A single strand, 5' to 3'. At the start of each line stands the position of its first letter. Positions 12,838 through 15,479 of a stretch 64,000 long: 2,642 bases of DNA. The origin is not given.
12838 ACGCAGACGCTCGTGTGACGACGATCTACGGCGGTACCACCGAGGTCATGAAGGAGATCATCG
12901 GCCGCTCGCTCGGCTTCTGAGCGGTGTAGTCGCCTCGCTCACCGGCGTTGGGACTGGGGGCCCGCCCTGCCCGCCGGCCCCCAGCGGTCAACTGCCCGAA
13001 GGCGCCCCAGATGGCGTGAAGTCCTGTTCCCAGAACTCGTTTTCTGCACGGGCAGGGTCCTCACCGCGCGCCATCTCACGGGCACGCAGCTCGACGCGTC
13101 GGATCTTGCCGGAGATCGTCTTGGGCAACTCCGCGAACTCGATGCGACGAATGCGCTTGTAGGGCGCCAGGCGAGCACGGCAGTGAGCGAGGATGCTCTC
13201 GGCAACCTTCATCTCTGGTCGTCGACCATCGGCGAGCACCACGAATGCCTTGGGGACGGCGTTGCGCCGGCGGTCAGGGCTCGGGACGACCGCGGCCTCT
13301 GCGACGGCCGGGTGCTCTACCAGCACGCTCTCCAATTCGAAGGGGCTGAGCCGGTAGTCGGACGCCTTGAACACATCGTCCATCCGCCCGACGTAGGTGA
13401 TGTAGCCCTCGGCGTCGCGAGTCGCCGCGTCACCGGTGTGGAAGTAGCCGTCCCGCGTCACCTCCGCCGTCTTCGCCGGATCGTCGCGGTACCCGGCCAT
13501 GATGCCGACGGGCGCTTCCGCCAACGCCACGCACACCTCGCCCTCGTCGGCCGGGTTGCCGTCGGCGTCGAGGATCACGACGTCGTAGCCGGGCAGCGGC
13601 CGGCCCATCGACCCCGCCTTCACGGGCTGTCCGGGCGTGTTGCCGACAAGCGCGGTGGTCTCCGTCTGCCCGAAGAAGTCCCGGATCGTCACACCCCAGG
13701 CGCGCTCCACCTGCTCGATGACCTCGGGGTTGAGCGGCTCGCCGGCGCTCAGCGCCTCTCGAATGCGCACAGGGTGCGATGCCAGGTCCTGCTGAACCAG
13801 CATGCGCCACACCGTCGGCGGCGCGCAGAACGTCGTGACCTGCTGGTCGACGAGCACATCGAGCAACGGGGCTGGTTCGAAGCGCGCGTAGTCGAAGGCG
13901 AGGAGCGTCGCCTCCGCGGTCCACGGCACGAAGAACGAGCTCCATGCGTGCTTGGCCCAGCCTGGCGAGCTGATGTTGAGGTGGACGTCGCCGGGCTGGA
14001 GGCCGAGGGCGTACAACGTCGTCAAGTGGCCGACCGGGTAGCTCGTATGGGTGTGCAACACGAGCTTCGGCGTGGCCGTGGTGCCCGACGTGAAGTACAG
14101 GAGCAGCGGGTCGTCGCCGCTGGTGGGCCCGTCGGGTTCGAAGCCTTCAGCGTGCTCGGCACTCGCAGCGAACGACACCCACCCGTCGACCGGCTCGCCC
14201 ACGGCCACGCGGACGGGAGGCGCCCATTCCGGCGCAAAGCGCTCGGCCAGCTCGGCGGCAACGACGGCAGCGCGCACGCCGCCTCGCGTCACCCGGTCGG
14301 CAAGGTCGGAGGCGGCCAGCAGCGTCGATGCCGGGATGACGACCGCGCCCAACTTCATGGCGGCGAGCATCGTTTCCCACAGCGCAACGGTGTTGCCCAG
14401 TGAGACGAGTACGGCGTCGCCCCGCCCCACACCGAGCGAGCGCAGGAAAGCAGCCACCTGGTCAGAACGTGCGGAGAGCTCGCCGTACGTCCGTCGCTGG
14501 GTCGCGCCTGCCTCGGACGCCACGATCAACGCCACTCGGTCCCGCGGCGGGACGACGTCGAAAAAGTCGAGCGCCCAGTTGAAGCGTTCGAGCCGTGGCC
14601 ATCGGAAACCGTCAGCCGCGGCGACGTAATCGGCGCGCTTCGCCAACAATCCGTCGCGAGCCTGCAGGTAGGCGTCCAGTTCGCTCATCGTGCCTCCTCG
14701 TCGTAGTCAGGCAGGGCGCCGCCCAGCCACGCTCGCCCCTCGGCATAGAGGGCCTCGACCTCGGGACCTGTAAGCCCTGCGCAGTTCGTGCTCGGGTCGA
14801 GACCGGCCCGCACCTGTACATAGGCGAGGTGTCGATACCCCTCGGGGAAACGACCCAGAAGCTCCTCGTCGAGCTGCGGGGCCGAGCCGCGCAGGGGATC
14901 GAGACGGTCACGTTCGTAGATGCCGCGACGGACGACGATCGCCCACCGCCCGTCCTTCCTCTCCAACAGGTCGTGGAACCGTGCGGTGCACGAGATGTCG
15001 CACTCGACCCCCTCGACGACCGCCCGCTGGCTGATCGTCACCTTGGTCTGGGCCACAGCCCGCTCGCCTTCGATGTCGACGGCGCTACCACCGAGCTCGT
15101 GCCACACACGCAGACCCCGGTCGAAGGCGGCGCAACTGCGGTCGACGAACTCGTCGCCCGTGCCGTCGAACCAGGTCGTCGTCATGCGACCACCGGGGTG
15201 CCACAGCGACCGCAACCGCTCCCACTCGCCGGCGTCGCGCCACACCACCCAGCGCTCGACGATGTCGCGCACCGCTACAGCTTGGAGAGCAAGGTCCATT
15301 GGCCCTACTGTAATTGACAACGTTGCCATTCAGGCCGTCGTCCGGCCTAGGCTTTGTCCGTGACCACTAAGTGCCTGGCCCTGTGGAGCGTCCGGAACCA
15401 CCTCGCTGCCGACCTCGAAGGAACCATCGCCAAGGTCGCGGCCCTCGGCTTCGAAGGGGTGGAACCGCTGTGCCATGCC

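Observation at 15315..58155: Seven intergenic copies of a 14-bp palindrome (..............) define a dispersed LacI-type regulon that couples sugar and acyl-CoA genes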

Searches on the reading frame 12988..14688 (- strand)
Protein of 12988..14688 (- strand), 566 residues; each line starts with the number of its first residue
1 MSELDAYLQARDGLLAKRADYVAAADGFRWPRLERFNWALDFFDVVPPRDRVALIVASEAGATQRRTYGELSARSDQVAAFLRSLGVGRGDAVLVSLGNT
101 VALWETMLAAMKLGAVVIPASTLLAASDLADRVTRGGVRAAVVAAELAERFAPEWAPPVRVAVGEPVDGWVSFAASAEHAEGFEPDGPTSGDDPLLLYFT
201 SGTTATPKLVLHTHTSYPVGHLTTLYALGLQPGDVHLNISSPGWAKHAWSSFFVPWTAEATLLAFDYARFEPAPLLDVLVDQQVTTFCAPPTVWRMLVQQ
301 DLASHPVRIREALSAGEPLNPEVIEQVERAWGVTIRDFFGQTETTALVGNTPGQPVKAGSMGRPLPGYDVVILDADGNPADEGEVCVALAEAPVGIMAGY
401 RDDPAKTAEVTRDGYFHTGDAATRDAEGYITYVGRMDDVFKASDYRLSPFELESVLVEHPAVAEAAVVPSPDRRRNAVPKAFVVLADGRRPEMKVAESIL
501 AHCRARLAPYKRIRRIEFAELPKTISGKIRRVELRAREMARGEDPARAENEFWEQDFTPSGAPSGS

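Call 7: search_protein_families(library=pfam, proteins=[window:12988-14688:-])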
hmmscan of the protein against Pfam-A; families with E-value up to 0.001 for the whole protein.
window:12988-14688:- (566 aa): 2 families
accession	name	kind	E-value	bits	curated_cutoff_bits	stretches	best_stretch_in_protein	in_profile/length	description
PF00501.34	AMP-binding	-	4.2e-63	213.9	29.9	1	48-400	9-383/384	AMP-binding enzyme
PF13193.12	AMP-binding_C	-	2.6e-21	76.8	24.5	1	451-528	1-76/76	AMP-binding enzyme C-terminal domain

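Call 24: search_protein_families(library=ncbifam, proteins=[window:12988-14688:-], max_evalue=0.00001)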
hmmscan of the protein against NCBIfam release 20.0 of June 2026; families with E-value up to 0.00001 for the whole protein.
window:12988-14688:- (566 aa): 97 families (the best 25 are shown)
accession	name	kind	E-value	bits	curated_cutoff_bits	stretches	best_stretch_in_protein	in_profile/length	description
NF047394.1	AcylCoAsynMbcS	equivalog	5.2e-116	388.3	850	1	48-541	24-523/525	acyl-CoA synthetase MbcS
NF003313.0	PRK04319.1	equivalog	9.3e-99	331.2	729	1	47-540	57-563/574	acetate--CoA ligase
NF004837.0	PRK06187.1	subfamily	3.1e-80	269.9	476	1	64-539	32-523/531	long-chain-fatty-acid--CoA ligase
TIGR02262.1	benz_CoA_lig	subfamily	1e-75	255.4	375.25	1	62-536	27-507/508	benzoate-CoA ligase family protein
TIGR02188.1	Ac_CoA_lig_AcsA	equivalog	8.8e-69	232.4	724.95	2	177-536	225-603/629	acetate--CoA ligase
NF001208.0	PRK00174.1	subfamily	3.1e-67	227.3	657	2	188-536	253-618/649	acetate--CoA ligase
NF006182.0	PRK08316.1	subfamily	6.5e-65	219.6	663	1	50-537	26-516/523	fatty acyl-CoA synthetase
NF004808.0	PRK06155.1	equivalog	6e-61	206.3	722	1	63-540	44-524/542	ATP-dependent acyl-CoA ligase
NF006020.0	PRK08162.1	subfamily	5.7e-55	186.7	677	2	396-538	399-538/545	acyl-CoA synthetase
NF006181.0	PRK08314.1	subfamily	2.7e-54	184.4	705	2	189-543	201-559/563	long-chain-fatty-acid--CoA ligase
NF004511.1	PRK05852.1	equivalog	5.7e-54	183.6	650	1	52-536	16-502/505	FadD7 family fatty acid--CoA ligase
NF053567.1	HBDA_AROS1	equivalog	2.7e-53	181.1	1000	1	63-536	37-517/523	3-hydroxybenzoate--CoA ligase HbdA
NF005801.1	PRK07656.1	equivalog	1.6e-52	178.8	657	1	63-535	24-500/500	FadD3 family acyl-CoA ligase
TIGR01733.1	AA-adenyl-dom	subfamily_domain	4.4e-52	177.3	317.4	1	67-467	1-409/409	amino acid adenylation domain-containing protein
NF005857.1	PRK07786.1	exception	1.9e-51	175.1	733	1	64-537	33-511/513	fatty-acid--CoA ligase FadD5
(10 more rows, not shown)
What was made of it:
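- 12988..15299 (-): Operon: SnoaL_4 protein and medium/short-chain-type acyl-CoA synthetase ACS1. The best NCBIfam matches (MbcS, acetate-CoA ligase) fall below their cutoffs (call 24).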

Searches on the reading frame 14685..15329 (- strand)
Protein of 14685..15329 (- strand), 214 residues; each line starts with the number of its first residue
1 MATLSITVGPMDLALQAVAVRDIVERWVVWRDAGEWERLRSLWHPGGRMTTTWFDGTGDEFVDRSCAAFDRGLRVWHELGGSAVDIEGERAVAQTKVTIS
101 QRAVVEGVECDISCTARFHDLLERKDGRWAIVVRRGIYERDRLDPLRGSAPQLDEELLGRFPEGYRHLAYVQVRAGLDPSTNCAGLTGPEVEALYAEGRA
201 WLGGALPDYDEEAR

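Call 7: search_protein_families(library=pfam, proteins=[window:14685-15329:-])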
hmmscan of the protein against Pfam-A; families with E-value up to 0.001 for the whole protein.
window:14685-15329:- (214 aa): 1 family
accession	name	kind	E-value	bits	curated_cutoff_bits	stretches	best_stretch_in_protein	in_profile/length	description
PF13577.12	SnoaL_4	-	6.1e-13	49.3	24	1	18-135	7-126/126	SnoaL-like domain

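Call 24: search_protein_families(library=ncbifam, proteins=[window:14685-15329:-], max_evalue=0.00001)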
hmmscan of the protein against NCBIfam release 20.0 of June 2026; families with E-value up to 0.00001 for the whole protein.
window:14685-15329:- (214 aa): 0 families
